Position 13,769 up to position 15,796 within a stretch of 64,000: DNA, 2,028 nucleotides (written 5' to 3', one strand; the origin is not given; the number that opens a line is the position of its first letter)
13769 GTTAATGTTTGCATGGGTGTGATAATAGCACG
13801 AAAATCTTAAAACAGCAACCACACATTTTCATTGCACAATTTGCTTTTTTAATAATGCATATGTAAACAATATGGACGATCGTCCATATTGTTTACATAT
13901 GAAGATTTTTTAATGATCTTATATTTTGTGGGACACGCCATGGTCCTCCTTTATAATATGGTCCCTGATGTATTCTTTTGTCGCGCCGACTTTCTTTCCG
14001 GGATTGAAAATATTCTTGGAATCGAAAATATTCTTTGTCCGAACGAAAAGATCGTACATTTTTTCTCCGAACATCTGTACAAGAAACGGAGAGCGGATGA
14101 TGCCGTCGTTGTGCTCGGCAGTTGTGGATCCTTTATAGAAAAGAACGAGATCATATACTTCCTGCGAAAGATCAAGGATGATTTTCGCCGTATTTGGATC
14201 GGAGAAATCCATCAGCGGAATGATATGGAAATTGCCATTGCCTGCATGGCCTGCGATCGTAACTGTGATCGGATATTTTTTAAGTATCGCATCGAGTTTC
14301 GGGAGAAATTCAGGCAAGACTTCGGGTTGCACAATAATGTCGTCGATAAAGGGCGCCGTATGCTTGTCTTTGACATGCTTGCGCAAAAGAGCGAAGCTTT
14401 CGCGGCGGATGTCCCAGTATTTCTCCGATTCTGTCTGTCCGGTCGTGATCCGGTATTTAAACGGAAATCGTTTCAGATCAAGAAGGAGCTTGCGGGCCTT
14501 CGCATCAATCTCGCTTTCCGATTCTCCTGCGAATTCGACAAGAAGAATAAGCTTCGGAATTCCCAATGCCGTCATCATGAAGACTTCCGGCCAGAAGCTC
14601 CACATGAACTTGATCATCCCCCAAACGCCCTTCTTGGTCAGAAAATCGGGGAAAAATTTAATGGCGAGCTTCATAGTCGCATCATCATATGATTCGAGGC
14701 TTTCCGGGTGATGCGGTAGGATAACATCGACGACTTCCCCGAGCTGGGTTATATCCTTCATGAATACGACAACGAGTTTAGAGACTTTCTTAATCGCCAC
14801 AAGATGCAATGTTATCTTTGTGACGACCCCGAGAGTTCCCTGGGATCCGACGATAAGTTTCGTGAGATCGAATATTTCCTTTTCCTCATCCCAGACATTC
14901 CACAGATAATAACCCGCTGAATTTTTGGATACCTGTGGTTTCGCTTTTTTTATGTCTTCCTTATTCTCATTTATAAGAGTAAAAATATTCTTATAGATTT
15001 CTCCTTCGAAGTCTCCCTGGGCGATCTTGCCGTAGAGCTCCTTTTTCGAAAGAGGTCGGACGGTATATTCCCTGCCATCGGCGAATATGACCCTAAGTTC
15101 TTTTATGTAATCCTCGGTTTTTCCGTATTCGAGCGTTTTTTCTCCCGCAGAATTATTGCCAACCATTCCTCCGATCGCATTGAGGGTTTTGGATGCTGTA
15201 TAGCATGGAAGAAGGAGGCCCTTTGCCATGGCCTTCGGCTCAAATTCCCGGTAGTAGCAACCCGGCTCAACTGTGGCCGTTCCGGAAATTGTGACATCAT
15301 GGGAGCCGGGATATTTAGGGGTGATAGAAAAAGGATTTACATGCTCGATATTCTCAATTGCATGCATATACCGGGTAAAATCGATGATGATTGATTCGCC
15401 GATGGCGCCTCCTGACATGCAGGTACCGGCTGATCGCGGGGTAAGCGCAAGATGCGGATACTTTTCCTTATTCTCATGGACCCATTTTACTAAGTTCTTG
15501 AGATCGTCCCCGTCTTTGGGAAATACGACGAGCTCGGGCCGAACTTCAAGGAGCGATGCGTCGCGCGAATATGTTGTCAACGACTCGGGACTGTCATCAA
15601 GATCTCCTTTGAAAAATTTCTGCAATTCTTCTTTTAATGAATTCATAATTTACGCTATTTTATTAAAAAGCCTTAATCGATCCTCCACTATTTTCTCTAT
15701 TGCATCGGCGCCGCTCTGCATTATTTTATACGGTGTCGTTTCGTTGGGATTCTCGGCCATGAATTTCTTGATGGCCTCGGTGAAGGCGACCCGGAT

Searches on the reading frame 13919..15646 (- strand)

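Call 62: search_protein_families(library=ncbifam, max_evalue=1e-40, proteins=[window:13919-15646:-])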
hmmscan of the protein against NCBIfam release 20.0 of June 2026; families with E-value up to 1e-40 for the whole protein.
window:13919-15646:- (575 aa): 2 families
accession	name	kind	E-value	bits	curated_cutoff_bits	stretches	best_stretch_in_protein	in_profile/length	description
NF049975.1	2HglutDHaseYdiJ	equivalog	9.1e-79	265.4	1350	1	9-556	24-543/1018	D-2-hydroxyglutarate dehydrogenase YdiJ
TIGR00387.1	glcD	equivalog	4e-49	167.6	567.9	0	394-551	260-413/413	glycolate oxidase subunit GlcD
